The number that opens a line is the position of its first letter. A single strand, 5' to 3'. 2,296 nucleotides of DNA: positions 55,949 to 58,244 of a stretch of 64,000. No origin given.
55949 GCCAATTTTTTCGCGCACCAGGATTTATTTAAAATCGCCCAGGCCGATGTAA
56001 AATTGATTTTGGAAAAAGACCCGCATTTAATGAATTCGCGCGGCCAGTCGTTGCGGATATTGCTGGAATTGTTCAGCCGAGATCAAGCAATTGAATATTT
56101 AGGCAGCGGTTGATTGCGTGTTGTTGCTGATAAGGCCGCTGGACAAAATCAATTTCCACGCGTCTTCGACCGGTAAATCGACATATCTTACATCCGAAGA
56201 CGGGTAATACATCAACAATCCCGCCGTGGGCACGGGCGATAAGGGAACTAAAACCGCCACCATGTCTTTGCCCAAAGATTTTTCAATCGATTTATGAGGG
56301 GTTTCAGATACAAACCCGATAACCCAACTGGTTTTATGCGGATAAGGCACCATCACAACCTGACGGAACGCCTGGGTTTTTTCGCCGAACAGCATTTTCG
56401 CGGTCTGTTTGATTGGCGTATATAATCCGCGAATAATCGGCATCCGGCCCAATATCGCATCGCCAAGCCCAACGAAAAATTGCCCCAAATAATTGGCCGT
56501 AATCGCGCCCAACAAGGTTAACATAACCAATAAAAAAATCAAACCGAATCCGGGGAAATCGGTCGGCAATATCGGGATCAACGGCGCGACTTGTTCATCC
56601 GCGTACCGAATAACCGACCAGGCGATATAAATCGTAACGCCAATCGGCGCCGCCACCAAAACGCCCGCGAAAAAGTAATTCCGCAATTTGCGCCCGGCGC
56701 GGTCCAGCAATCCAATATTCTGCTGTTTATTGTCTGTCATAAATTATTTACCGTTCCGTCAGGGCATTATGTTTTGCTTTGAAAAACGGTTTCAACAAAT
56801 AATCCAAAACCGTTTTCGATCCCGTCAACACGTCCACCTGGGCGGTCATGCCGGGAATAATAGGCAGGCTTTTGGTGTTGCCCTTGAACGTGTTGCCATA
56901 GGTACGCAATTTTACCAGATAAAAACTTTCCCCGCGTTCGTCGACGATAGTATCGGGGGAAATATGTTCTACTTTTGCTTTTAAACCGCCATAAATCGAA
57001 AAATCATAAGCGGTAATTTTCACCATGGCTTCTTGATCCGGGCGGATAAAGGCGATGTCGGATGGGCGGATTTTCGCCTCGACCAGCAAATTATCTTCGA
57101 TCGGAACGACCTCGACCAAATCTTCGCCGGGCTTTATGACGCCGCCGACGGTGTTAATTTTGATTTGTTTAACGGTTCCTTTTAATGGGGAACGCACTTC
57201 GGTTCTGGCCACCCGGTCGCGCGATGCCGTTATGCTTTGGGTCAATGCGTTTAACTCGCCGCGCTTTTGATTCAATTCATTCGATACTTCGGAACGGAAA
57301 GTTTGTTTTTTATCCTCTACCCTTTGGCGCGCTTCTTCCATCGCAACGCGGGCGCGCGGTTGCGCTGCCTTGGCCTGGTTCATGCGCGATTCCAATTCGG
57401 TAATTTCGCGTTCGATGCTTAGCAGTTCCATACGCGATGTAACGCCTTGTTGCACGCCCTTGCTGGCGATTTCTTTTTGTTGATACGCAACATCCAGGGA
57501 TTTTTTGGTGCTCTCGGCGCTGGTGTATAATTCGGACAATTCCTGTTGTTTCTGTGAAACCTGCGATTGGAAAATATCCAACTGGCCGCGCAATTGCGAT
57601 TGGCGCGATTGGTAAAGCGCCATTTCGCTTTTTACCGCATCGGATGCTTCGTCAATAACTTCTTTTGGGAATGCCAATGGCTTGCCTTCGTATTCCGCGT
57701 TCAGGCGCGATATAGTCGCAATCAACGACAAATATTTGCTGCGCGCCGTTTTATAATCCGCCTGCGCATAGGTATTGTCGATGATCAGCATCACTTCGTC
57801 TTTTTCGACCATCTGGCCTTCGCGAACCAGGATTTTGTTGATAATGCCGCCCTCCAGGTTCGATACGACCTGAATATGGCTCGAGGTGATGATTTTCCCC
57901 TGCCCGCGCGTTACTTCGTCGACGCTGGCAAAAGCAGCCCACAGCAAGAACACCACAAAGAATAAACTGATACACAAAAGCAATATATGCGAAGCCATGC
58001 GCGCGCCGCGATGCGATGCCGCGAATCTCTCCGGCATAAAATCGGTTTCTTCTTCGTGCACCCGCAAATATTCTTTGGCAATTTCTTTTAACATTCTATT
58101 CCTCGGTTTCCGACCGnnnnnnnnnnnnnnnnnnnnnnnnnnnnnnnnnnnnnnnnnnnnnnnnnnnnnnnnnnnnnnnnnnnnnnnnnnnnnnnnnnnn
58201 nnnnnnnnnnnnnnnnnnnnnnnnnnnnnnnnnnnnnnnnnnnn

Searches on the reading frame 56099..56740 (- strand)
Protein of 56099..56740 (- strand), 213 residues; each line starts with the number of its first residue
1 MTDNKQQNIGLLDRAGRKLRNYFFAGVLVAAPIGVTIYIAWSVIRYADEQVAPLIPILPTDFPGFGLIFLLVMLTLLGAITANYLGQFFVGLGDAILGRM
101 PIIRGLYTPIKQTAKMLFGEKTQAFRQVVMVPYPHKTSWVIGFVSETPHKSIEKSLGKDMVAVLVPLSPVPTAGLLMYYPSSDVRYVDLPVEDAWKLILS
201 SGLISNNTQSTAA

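Call 7: search_protein_families(library=pfam, proteins=[window:56099-56740:-], max_evalue=0.01)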
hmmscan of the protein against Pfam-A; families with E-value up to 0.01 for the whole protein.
window:56099-56740:- (213 aa): 1 family
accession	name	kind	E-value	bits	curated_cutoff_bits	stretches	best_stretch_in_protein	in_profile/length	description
PF04367.18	DUF502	-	9.6e-30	103.1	23.8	1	68-172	1-106/107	Protein of unknown function (DUF502)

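Call 8: search_protein_families(library=ncbifam, proteins=[window:56099-56740:-], max_evalue=0.01)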
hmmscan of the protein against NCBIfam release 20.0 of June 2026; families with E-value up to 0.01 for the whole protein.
window:56099-56740:- (213 aa): 1 family
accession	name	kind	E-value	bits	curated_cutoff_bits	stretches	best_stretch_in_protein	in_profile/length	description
NF045529.2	Heimdall-CTERM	domain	0.0092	16.3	24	0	62-80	2-20/26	Heimdall-CTERM domain-containing surface protein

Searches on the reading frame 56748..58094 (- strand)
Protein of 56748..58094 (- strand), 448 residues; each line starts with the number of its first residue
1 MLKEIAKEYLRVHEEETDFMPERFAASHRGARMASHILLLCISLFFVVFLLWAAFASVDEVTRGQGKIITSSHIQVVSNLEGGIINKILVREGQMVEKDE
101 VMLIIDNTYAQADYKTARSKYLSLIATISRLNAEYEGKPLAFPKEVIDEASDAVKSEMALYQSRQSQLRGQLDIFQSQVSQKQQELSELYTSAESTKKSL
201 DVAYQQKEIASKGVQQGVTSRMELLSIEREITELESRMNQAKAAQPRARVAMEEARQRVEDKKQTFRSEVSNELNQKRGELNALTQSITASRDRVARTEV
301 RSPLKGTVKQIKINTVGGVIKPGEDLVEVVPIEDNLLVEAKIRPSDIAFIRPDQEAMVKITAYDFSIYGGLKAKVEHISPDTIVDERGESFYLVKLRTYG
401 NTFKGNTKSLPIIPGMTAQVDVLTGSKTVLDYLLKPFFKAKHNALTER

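Call 7: search_protein_families(library=pfam, proteins=[window:56748-58094:-], max_evalue=0.01)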
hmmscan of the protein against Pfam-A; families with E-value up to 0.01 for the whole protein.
window:56748-58094:- (448 aa): 7 families
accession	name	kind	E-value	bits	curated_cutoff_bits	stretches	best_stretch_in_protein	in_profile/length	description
PF13437.12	HlyD_3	-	1.3e-17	64.9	22.2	1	300-400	2-95/106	HlyD family secretion protein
PF16576.10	HlyD_D23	-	8.5e-08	32.2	30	1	285-381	96-187/214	Barrel-sandwich domain of CusB or HlyD membrane-fusion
PF02321.23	OEP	-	0.00068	19.9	22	1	151-252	81-182/187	Outer membrane efflux protein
PF00364.28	Biotin_lipoyl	-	0.0013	19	22.1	0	79-105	47-73/73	Biotin-requiring enzyme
PF11660.13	DUF3262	-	0.0038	17.9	27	1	34-59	17-42/76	Protein of unknown function (DUF3262)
PF13533.13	Biotin_lipoyl_2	-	0.0071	16.6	29.8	0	82-106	8-32/32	Biotin-lipoyl like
PF12761.13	End3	-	0.0079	16.8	25.2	1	221-311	13-97/115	Actin cytoskeleton-regulatory complex protein END3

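Call 8: search_protein_families(library=ncbifam, proteins=[window:56748-58094:-], max_evalue=0.01)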
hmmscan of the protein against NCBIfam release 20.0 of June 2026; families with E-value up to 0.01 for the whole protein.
window:56748-58094:- (448 aa): 13 families
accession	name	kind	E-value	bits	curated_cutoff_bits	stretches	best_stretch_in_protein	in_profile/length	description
TIGR01843.1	type_I_hlyD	subfamily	1.8e-119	399.5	208.65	1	36-448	5-422/422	HlyD family type I secretion periplasmic adaptor subunit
TIGR00998.1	8a0101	subfamily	4.5e-21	75.2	390.8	2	159-380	69-283/334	EmrA/EmrK family multidrug efflux transporter periplasmic adaptor subunit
TIGR03794.1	NHLM_micro_HlyD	equivalog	1.9e-15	56.7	156.2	1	37-380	21-338/421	NHLP bacteriocin system secretion protein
TIGR01730.1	RND_mfp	subfamily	1.2e-13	50.8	94.9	2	77-182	29-135/322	efflux RND transporter periplasmic adaptor subunit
TIGR01000.1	bacteriocin_acc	subfamily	1.5e-13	50.5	258.85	2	150-438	156-454/457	bacteriocin secretion accessory protein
NF007785.0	PRK10476.1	equivalog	5.9e-12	45.1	376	1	160-361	83-270/347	multidrug transporter subunit MdtN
TIGR00999.1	8a0102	subfamily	5.2e-08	32.3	319.3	1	263-381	47-170/271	CzcB/NccB family metal efflux transporter periplasmic adaptor subunit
NF002939.0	PRK03598.1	equivalog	9.1e-07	28.3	393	2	219-380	131-282/332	secretion protein HlyD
TIGR02168.1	SMC_prok_B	equivalog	4.7e-05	21.3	567.35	1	151-300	793-938/1181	chromosome segregation protein SMC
NF007850.1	PRK10559.1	equivalog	8.3e-05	21.8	400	1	32-164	3-135/303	p-hydroxybenzoic acid efflux pump subunit AaeA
NF008814.0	PRK11854.1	equivalog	0.00016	20.2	722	0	276-315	126-165/637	pyruvate dehydrogenase complex dihydrolipoyllysine-residue acetyltransferase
TIGR02169.1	SMC_prok_A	equivalog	0.0017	16.1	729.4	1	144-299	353-504/1165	chromosome segregation protein SMC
NF041035.1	Rad50_Halo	equivalog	0.004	15.6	1000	1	146-290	304-444/883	DNA double-strand break repair ATPase Rad50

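Call 92: find_encoding_contigs(protein=window:56748-58094:-, flank=10000, max_places=10)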
Protein window:56748-58094:- (448 aa): 3 contigs read that carry it; 2 places shown.
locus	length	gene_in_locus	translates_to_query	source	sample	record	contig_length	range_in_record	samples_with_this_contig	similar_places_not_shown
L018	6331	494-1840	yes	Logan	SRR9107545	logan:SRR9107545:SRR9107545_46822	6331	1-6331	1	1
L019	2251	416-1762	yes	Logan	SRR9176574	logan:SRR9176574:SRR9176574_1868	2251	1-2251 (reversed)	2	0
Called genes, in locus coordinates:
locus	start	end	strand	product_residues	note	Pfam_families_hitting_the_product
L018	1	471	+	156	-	?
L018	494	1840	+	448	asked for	PF25917:BSH_RND (weak), PF25973:BSH_CzcB (weak), PF25984:BSH_YknX (weak), PF25994:HH_AprE, PF26002:Beta-barrel_AprE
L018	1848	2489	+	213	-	PF04367:DUF502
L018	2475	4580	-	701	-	PF17191:RecG_wedge, PF01336:tRNA_anti-codon (weak), PF00270:DEAD, PF04851:ResIII, PF00271:Helicase_C, PF19833:RecG_dom3_C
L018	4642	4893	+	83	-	PF03937:Sdh5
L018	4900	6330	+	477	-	?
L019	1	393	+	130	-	?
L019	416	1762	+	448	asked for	PF25917:BSH_RND (weak), PF25973:BSH_CzcB (weak), PF25984:BSH_YknX (weak), PF25994:HH_AprE, PF26002:Beta-barrel_AprE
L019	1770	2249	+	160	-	?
